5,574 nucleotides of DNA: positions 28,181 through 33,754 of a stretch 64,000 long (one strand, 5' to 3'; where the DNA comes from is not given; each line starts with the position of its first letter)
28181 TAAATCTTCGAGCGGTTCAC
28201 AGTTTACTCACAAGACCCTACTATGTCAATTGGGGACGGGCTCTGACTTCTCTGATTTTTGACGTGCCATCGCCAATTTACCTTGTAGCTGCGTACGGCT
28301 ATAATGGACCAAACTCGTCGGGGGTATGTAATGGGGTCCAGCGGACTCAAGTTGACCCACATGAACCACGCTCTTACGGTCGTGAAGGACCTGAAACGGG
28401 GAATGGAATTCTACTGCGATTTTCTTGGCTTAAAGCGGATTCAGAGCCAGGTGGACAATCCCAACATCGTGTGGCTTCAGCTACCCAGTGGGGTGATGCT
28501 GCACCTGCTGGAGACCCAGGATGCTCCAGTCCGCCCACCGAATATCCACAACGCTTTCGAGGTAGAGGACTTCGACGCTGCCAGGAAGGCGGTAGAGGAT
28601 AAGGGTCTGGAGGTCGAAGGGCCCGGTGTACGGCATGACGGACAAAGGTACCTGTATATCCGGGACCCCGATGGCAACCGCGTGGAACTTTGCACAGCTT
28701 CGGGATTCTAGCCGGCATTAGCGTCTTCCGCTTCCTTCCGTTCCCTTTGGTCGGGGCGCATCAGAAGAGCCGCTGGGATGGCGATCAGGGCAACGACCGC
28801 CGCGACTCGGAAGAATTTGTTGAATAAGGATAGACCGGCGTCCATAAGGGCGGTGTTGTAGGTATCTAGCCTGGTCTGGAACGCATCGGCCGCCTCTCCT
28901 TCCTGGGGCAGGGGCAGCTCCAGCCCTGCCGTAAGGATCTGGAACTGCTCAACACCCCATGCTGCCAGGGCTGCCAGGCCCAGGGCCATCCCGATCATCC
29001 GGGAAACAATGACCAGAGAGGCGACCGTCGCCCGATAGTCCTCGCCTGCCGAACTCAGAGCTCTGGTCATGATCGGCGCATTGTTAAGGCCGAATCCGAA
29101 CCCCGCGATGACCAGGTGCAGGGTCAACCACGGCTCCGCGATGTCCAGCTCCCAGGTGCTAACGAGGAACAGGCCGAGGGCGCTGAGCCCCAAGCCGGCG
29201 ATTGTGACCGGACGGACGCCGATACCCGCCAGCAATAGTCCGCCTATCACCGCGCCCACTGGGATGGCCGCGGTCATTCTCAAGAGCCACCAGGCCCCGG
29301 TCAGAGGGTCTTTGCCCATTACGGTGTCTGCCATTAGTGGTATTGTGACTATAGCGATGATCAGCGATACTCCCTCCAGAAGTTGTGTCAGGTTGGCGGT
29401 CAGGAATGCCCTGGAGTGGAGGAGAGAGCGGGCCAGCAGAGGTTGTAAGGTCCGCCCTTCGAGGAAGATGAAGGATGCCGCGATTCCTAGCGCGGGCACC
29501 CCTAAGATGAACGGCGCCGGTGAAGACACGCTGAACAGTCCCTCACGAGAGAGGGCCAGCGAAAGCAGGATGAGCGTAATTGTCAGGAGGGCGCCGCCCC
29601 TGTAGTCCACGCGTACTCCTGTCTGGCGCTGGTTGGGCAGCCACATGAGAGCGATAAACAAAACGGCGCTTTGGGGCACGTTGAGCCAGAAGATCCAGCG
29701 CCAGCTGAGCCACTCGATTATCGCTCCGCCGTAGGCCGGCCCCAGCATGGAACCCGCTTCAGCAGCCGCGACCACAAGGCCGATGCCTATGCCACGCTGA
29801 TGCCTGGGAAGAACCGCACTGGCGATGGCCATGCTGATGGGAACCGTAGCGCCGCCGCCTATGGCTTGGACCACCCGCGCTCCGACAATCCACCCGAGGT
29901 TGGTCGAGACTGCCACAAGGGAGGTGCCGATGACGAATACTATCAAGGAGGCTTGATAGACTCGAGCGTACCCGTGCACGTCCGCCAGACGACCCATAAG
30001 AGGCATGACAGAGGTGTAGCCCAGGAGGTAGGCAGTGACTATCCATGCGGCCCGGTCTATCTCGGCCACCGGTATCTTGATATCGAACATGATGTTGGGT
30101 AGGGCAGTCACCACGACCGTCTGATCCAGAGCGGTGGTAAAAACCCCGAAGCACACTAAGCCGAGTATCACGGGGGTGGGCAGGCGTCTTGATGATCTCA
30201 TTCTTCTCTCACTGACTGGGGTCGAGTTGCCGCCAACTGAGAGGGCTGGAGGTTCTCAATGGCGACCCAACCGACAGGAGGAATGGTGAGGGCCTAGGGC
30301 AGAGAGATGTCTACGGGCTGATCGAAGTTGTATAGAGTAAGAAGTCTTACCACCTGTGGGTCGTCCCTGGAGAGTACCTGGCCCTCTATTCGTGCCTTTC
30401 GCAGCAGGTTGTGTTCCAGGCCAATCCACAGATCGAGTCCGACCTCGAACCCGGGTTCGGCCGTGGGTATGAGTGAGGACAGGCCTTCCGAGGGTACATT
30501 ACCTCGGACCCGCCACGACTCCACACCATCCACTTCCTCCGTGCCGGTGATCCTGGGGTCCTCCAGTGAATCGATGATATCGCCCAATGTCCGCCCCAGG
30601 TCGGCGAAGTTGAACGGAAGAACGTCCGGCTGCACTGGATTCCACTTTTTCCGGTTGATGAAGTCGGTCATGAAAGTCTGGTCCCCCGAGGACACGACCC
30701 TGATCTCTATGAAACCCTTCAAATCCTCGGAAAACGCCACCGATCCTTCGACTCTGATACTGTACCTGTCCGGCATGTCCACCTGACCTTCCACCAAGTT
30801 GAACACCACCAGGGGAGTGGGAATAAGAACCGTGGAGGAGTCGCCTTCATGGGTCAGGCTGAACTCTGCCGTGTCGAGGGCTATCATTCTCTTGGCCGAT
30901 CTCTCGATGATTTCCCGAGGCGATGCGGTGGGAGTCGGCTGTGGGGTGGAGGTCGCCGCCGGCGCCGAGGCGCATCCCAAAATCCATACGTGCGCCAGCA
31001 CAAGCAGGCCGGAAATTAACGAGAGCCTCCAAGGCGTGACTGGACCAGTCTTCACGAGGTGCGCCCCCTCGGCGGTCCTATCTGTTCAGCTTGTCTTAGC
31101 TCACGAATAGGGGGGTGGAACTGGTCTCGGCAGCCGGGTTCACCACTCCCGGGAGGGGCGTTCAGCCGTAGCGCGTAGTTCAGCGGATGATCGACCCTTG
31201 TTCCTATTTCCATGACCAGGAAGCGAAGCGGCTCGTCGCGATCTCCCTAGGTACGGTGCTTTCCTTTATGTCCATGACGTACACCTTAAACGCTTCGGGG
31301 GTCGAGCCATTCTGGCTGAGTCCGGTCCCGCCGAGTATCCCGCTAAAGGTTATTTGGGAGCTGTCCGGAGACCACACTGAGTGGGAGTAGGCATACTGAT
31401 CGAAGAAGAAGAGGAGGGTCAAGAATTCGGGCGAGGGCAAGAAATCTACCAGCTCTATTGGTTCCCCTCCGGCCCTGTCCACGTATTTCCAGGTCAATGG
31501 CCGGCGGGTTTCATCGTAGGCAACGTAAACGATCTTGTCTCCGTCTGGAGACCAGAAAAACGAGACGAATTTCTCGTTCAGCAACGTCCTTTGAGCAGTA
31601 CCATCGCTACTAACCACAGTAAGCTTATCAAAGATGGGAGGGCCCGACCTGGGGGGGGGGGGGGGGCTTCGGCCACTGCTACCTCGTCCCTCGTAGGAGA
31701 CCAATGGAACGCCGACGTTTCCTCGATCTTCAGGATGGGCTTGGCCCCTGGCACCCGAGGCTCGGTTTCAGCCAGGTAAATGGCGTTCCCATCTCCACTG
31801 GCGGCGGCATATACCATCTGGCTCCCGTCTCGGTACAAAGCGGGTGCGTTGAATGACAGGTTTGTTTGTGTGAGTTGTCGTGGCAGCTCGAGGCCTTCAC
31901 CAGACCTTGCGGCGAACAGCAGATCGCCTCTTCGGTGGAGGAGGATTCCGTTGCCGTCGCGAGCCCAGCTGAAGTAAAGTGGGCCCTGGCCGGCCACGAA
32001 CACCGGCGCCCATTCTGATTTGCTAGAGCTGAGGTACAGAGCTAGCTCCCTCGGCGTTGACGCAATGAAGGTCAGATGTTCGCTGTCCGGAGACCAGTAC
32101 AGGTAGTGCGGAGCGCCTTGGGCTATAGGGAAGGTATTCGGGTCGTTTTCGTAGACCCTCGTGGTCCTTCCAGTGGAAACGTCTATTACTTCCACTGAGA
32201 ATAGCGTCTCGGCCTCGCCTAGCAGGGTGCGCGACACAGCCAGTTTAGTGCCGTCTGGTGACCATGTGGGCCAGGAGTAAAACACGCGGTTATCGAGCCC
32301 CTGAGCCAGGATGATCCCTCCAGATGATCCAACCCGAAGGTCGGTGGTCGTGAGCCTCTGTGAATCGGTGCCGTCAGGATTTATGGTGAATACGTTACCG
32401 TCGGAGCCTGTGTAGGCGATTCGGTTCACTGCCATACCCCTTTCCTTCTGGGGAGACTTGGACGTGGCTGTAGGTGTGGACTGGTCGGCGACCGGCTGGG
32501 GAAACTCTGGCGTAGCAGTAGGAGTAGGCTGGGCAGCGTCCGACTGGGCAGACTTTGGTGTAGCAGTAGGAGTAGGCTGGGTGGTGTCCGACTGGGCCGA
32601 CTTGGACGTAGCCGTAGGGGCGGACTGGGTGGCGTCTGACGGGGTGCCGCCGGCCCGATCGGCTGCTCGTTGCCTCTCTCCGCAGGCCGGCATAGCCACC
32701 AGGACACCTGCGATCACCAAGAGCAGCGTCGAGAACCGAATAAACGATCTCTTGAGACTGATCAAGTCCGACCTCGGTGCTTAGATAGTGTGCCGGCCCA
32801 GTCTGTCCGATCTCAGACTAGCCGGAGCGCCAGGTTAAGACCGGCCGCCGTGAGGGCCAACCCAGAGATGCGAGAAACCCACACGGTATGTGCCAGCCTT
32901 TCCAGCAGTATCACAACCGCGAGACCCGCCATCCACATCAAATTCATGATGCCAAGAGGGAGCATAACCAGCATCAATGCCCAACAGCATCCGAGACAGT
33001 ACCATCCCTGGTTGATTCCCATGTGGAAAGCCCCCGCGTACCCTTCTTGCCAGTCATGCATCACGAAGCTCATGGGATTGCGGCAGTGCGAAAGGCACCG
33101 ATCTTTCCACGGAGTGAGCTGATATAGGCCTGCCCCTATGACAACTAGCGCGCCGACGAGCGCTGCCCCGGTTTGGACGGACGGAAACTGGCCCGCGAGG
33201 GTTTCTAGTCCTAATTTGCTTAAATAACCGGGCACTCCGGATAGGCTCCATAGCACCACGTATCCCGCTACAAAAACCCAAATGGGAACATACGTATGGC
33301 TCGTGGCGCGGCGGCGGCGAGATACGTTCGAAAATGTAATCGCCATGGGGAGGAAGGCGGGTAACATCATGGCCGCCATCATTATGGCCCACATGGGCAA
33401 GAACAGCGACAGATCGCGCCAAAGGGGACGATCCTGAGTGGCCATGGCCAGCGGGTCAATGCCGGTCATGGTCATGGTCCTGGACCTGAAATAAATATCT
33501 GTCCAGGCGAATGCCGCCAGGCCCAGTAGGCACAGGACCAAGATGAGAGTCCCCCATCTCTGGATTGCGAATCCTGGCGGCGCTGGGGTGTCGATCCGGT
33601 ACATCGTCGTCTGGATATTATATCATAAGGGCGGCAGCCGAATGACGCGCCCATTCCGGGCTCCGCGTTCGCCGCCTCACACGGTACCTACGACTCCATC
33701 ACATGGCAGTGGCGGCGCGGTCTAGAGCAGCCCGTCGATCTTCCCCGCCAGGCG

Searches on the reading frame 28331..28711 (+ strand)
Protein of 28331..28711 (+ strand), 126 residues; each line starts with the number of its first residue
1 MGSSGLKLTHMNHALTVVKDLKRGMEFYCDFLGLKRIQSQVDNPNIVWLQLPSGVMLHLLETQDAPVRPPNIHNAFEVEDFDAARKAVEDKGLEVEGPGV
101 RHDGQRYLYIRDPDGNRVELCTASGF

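Call 61: find_encoding_contigs(protein=window:28331-28711:+, flank=4500, max_places=10)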
Protein window:28331-28711:+ (126 aa): 9 contigs read that carry it; 9 places shown.
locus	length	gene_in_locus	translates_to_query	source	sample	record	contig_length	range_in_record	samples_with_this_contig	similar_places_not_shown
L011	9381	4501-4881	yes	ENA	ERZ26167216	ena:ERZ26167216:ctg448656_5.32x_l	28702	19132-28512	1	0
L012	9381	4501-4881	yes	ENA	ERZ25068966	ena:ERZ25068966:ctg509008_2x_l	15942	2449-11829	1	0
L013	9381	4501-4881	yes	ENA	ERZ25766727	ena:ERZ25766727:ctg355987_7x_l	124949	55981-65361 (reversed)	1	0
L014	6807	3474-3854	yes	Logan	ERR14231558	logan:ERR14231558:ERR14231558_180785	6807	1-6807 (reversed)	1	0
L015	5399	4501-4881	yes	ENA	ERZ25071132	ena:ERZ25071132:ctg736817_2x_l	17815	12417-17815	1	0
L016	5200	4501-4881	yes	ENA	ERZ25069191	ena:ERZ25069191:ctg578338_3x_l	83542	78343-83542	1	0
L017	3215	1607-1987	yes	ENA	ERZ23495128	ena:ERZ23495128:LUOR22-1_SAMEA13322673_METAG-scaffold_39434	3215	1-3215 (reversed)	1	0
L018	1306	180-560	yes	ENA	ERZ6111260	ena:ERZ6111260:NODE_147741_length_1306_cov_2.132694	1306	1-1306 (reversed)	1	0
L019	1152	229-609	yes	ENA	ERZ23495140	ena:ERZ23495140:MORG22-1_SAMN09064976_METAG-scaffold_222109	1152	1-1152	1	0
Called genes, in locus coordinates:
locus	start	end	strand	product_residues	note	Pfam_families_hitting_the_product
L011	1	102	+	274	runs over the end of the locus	PF00753:Lactamase_B, PF23023:Anti-Pycsar_Apyc1 (weak), PF12706:Lactamase_B_2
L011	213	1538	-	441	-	PF00919:UPF0004, PF04055:Radical_SAM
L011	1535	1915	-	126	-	-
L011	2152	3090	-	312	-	PF14378:PAP2_3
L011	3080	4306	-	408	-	PF04055:Radical_SAM, PF13186:SPASM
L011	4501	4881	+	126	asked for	PF00903:Glyoxalase, PF12681:Glyoxalase_2 (weak), PF13669:Glyoxalase_4, PF18029:Glyoxalase_6 (weak)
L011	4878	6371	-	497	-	PF07690:MFS_1, PF00083:Sugar_tr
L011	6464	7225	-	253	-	PF07161:LppX_LprAFG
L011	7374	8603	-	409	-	PF07676:PD40 (faint), PF26549:Tricorn_N (weak)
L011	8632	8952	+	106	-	-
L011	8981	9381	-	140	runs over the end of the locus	PF09948:PpoB2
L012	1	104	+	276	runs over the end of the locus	PF00753:Lactamase_B, PF23023:Anti-Pycsar_Apyc1 (weak), PF12706:Lactamase_B_2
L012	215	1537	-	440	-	PF00919:UPF0004, PF04055:Radical_SAM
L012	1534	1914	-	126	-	-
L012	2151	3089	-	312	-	PF14378:PAP2_3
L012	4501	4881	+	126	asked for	PF00903:Glyoxalase, PF12681:Glyoxalase_2 (weak), PF13669:Glyoxalase_4, PF18029:Glyoxalase_6 (weak)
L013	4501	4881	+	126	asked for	PF00903:Glyoxalase, PF12681:Glyoxalase_2 (weak), PF13669:Glyoxalase_4, PF18029:Glyoxalase_6 (weak)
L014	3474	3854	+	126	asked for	PF00903:Glyoxalase, PF12681:Glyoxalase_2 (weak), PF13669:Glyoxalase_4, PF18029:Glyoxalase_6 (weak)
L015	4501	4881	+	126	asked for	PF00903:Glyoxalase, PF12681:Glyoxalase_2 (weak), PF13669:Glyoxalase_4, PF18029:Glyoxalase_6 (weak)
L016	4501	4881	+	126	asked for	PF00903:Glyoxalase, PF12681:Glyoxalase_2 (weak), PF13669:Glyoxalase_4, PF18029:Glyoxalase_6 (weak)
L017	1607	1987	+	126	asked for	PF00903:Glyoxalase, PF12681:Glyoxalase_2 (weak), PF13669:Glyoxalase_4, PF18029:Glyoxalase_6 (weak)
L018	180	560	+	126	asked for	PF00903:Glyoxalase, PF12681:Glyoxalase_2 (weak), PF13669:Glyoxalase_4, PF18029:Glyoxalase_6 (weak)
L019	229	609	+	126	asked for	PF00903:Glyoxalase, PF12681:Glyoxalase_2 (weak), PF13669:Glyoxalase_4, PF18029:Glyoxalase_6 (weak)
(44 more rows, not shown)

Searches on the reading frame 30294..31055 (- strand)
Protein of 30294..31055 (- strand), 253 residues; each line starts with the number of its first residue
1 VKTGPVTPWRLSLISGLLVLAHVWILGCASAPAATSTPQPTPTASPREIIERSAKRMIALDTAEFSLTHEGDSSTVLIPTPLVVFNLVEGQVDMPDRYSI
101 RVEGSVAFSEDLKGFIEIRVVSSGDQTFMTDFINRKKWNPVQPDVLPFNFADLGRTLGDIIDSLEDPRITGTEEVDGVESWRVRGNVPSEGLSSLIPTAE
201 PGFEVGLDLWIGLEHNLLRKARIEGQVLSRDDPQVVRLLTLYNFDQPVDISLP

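Call 54: search_protein_families(library=pfam, max_evalue=0.001, proteins=[window:30294-31055:-])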
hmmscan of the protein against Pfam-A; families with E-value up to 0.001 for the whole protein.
window:30294-31055:- (253 aa): 1 family
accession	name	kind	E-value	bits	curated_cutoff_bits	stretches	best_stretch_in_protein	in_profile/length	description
PF07161.20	LppX_LprAFG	-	7.7e-13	49.2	24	1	46-250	2-192/192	LppX_LprAFG lipoprotein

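Call 56: find_encoding_contigs(protein=window:30294-31055:-, flank=2500, max_places=10)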
Protein window:30294-31055:- (253 aa): 3 contigs read that carry it; 3 places shown.
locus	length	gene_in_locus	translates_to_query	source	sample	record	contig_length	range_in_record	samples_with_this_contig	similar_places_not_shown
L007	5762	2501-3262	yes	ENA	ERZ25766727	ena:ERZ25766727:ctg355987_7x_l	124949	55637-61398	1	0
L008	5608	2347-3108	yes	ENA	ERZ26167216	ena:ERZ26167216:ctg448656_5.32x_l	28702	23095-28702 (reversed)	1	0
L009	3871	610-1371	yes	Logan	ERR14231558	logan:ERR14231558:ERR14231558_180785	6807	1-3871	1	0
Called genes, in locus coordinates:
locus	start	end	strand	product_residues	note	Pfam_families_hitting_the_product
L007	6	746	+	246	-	PF09948:PpoB2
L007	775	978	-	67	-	-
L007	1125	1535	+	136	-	-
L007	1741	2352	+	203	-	PF07676:PD40 (faint)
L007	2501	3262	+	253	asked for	PF07161:LppX_LprAFG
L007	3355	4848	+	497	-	PF07690:MFS_1, PF00083:Sugar_tr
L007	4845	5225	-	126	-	PF00903:Glyoxalase, PF12681:Glyoxalase_2 (weak), PF13669:Glyoxalase_4, PF18029:Glyoxalase_6 (weak)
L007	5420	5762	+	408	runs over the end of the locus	PF04055:Radical_SAM, PF13186:SPASM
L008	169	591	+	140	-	PF09948:PpoB2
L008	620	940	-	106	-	-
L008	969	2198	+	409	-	PF07676:PD40 (faint), PF26549:Tricorn_N (weak)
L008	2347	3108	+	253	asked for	PF07161:LppX_LprAFG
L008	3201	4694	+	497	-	PF07690:MFS_1, PF00083:Sugar_tr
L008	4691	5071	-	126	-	PF00903:Glyoxalase, PF12681:Glyoxalase_2 (weak), PF13669:Glyoxalase_4, PF18029:Glyoxalase_6 (weak)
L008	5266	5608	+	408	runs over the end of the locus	PF04055:Radical_SAM, PF13186:SPASM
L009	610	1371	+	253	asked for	PF07161:LppX_LprAFG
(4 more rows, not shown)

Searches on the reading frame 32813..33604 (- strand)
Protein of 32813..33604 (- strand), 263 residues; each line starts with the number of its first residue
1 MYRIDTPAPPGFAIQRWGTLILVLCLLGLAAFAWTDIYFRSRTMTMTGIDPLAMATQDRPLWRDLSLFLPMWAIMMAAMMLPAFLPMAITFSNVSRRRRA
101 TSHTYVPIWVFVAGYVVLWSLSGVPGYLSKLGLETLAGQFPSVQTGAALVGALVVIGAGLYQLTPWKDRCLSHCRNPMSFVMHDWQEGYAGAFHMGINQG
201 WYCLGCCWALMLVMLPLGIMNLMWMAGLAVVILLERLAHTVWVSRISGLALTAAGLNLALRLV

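Call 54: search_protein_families(library=pfam, max_evalue=0.001, proteins=[window:32813-33604:-])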
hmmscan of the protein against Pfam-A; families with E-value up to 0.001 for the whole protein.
window:32813-33604:- (263 aa): 1 family
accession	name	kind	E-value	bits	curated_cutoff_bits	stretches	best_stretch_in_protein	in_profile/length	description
PF09948.15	PpoB2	-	5.4e-58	196.5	28.7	1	71-256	3-186/188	Copper chaperone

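Call 58: find_encoding_contigs(protein=window:32813-33604:-, flank=2500, max_places=10)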
Protein window:32813-33604:- (263 aa): 1 contig read that carries it; 1 place shown.
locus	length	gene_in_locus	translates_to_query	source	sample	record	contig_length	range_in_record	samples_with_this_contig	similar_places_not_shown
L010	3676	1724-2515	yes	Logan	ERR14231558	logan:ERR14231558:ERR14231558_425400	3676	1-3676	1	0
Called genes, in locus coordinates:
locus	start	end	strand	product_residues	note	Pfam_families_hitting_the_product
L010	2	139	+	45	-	?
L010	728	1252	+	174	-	PF00132:Hexapep, PF25087:GMPPB_C (faint), PF21711:DCTN5 (faint), PF25084:LbH_EIF2B (weak), PF00132:Hexapep, PF14602:Hexapep_2 (weak)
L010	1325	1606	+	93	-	PF01329:Pterin_4a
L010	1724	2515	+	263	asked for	PF09948:PpoB2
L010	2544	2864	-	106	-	-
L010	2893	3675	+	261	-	?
